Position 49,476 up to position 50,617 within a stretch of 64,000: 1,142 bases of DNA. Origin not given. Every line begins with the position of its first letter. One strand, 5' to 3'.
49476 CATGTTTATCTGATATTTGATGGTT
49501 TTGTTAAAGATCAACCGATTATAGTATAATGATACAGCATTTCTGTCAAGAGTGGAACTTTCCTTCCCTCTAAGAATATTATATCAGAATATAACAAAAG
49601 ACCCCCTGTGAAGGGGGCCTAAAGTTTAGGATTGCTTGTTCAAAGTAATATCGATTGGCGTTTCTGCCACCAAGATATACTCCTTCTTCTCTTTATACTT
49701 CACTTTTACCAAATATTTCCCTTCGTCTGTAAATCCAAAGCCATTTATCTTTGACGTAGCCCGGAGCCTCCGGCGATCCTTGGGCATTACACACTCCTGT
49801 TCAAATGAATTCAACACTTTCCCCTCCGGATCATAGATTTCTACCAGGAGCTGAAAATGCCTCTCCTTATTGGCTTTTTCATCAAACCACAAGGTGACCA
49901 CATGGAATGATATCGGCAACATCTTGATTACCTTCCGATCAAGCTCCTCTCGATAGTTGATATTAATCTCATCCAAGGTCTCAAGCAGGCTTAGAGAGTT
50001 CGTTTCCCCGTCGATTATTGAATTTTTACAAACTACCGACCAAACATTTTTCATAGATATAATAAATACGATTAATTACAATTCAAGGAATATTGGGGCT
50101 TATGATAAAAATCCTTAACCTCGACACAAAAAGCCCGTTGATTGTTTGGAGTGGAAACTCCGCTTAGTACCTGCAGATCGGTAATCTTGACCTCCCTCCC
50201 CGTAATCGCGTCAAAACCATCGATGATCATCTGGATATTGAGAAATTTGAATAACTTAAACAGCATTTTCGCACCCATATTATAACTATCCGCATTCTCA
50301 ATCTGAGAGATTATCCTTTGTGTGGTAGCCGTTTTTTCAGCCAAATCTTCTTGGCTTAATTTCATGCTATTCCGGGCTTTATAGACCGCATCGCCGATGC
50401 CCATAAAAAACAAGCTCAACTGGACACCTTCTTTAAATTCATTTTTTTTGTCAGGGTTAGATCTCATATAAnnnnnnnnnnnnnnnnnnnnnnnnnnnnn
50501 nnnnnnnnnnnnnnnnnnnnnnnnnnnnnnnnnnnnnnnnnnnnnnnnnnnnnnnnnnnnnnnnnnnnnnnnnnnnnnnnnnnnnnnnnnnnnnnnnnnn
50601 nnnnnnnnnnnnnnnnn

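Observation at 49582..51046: HigB/Gp49-like toxin, XRE antitoxin and an orphan third gene, bracketed by a perfect 36-nt direct repeat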

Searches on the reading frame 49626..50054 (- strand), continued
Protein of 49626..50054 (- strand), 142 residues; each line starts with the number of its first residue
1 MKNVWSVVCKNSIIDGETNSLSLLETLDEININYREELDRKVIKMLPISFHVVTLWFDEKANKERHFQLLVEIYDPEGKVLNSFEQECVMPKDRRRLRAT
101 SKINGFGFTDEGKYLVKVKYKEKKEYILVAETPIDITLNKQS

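Call 90: list_cluster_members(proteins=[P0019, P0020, P0022, P0030, P0050, P0075, P0110, P0125, P0150, P0160])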
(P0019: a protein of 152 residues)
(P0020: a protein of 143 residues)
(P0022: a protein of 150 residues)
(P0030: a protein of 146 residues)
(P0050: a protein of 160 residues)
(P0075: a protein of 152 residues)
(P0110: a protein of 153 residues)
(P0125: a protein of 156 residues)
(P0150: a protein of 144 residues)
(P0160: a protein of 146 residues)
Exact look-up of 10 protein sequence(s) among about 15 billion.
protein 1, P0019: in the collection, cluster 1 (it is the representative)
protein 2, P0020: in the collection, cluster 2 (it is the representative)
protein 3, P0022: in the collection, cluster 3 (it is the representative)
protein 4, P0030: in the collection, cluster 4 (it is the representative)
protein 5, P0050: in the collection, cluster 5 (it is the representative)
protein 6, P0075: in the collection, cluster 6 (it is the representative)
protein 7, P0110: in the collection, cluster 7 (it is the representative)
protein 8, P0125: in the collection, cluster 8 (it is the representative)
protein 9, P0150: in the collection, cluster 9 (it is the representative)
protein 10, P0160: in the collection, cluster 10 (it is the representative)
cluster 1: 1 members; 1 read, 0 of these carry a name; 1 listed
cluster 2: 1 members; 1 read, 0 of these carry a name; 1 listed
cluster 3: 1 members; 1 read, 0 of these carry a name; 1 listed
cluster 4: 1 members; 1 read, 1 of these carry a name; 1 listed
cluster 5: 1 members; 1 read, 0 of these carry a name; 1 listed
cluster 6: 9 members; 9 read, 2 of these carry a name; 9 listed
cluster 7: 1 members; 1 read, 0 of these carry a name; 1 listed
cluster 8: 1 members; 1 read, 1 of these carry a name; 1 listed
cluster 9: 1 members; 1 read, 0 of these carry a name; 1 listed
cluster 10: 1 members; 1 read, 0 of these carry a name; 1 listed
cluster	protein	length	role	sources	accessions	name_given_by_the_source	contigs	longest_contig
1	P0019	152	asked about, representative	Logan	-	-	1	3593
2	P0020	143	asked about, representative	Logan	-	-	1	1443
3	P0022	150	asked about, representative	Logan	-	-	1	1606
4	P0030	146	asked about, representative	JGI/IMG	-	hypothetical protein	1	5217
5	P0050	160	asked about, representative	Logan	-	-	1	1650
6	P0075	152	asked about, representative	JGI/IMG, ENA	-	-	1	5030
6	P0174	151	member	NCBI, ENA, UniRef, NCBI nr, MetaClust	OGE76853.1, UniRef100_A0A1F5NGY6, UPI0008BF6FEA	hypothetical protein A3J19_04360 [Candidatus Daviesbacteria bacterium ... | Uncharacterized protein n=1 Tax=Candidatus Daviesbacteria bacterium ... | MAG: hypothetical protein A3J19_04360 [Candidatus Daviesbacteria bacterium ...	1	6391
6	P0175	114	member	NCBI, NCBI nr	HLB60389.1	MAG TPA: hypothetical protein VJL83_02190, partial [Patescibacteria group bacterium] | hypothetical protein [Patescibacteria group bacterium]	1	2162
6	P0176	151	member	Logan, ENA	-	-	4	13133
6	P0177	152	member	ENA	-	-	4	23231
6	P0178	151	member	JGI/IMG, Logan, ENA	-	-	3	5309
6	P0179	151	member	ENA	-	-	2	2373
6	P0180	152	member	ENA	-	-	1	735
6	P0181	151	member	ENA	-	-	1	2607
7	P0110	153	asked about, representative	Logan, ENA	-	-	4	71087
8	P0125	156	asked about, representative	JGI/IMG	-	hypothetical protein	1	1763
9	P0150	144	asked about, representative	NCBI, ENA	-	-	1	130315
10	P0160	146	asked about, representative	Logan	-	-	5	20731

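Call 93: fold_search(model_id=the predicted structure, library=viral)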
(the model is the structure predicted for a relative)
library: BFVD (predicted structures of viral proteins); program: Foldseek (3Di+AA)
matches with E <= 10: 1421; with E <= 0.001: 2
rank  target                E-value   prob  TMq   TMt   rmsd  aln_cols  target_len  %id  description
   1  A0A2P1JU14            1.4e-04  1.00  0.58  0.61   6.0       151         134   12  Uncharacterized protein [Anoxybacillus phage A403]
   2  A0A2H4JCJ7            9.9e-04  1.00  0.51  0.52   8.5       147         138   18  Uncharacterized protein [uncultured Caudovirales phage]
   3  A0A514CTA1            1.1e-03  0.99  0.30  0.29   8.5       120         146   16  Uncharacterized protein [Achromobacter phage Motura]
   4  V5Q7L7                1.8e-03  0.63  0.18  0.08  18.3       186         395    8  Tail fiber protein [Xylella phage Paz]
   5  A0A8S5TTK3            3.1e-03  1.00  0.48  0.43   8.6       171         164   13  Uncharacterized protein [Siphoviridae sp. ct5jB2]
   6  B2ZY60                4.1e-03  1.00  0.44  0.27   9.4       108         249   14  Uncharacterized protein [Ralstonia phage phiRSL1]
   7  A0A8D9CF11            4.1e-03  0.98  0.32  0.16  13.4       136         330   14  Uncharacterized protein [uncultured marine phage]
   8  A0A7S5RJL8            4.8e-03  1.00  0.48  0.37   8.7       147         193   13  (no name in the UniProt tables at hand)
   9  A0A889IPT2            6.6e-03  0.99  0.39  0.36   7.9       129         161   12  (no name in the UniProt tables at hand)
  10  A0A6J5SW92            6.9e-03  0.93  0.36  0.07  11.2       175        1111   10  Uncharacterized protein [uncultured Caudovirales phage]
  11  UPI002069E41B         9.5e-03  0.99  0.34  0.41   7.8       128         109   12  (no name look-up for this kind of identifier)
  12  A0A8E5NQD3            9.5e-03  0.96  0.38  0.09  11.4       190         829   10  (no name in the UniProt tables at hand)
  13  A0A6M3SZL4            1.0e-02  0.97  0.35  0.10   8.1       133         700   10  Minor tail protein [Microbacterium phage Truong]
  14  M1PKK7                1.1e-02  1.00  0.53  0.53   5.0       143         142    9  (no name in the UniProt tables at hand)
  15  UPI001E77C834         1.1e-02  0.99  0.45  0.36  14.8       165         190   11  (no name look-up for this kind of identifier)
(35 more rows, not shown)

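Call 96: search_dna_similar(query=window:49626-50054:-, collection=phages, mode=protein, max_evalue=0.01, max_rows=15)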
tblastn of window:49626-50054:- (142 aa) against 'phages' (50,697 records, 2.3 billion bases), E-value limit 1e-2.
No match.

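Call 97: search_dna_similar(query=window:49626-50054:-, collection=plasmids, mode=protein, max_evalue=0.01, max_rows=15)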
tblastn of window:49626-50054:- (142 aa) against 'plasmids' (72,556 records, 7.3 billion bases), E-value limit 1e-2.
No match.

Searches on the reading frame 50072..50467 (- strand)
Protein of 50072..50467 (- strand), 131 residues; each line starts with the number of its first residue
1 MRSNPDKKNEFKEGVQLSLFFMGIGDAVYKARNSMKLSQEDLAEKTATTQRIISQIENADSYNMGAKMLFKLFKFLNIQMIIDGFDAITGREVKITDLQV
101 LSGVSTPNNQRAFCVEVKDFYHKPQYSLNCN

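Call 4: search_protein_families(library=pfam, proteins=[window:50072-50467:-], max_evalue=1)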
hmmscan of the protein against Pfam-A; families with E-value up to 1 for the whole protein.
window:50072-50467:- (131 aa): 5 families
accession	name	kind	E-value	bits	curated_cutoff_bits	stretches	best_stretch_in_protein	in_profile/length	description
PF01381.28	HTH_3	-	2.1e-08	34.5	23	1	29-79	2-51/55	Helix-turn-helix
PF12844.13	HTH_19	-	6.9e-07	29.5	30.2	1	26-78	2-53/64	Helix-turn-helix domain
PF13413.12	HTH_25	-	0.00034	20.8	24.6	1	30-66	4-40/62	Helix-turn-helix domain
PF13744.12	HTH_37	-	0.063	13.5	27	1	25-64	20-59/80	Helix-turn-helix domain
PF13443.12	HTH_26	-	0.15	12.7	22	0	35-80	9-54/63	Cro/C1-type HTH DNA-binding domain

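Call 5: search_protein_families(library=padloc, proteins=[window:50072-50467:-], max_evalue=1)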
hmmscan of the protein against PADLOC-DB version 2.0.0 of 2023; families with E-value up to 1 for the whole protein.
window:50072-50467:- (131 aa): 8 families
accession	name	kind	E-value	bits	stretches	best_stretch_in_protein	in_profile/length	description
PDLC02926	HTH_VI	-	3.3e-06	25.3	1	24-80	2-57/92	-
PDLC04142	capH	-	0.00026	20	1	22-77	5-59/103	capH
PDLC03947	RmrA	-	0.0017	15.2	1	24-78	12-65/383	-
PDLC03952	RmrA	-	0.0045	13.9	1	26-62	25-61/395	-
PDLC03954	RmrA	-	0.006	13.6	1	28-80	15-66/380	-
PDLC03668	Control_protein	-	0.0074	14.8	1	28-80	13-64/79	control protein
PDLC03949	RmrA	-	0.01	12.8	1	31-77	10-55/363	-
PDLC03665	Control_protein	-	0.015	13.6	1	25-60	10-46/77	control protein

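Call 6: search_protein_families(library=ncbifam, proteins=[window:50072-50467:-], max_evalue=1)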
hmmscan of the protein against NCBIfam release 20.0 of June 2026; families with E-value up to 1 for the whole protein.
window:50072-50467:- (131 aa): 10 families
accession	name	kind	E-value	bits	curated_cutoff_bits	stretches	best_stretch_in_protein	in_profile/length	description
TIGR03070.1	couple_hipB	subfamily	3.9e-08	33.1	71.65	1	24-80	3-58/58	type II toxin-antitoxin system Y4mF family antitoxin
TIGR00270.2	TIGR00270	equivalog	9.6e-06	25.5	110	1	26-82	78-133/159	multiprotein bridging factor aMBF1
NF007271.0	PRK09726.1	equivalog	0.0016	18.4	79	1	31-82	20-70/88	type II toxin-antitoxin system antitoxin HipB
NF007257.0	PRK09706.1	subfamily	0.0028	17.5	101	1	24-77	6-58/135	transcriptional repressor DicA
NF045570.1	HemSynCtaAAlphapr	equivalog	0.0039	16.2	550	1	43-129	17-102/380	heme A synthase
NF006015.0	PRK08154.1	subfamily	0.012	14.7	204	1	8-80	15-86/314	anaerobic benzoate catabolism transcriptional regulator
NF041951.1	phage_RstR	subfamily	0.02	15.2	80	1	22-78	1-56/108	RstR family transcriptional repressor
TIGR03830.1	CxxCG_CxxCG_HTH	subfamily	0.022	14.6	61.8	1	25-73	67-116/127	type II TA system antitoxin MqsA family protein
NF047948.1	male_kill_WMK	equivalog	0.044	13.2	300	1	24-80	163-218/300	WO male-killing family protein Wmk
NF007408.0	PRK09943.1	equivalog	0.045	13.3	211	1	24-77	8-60/185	HTH-type transcriptional regulator PuuR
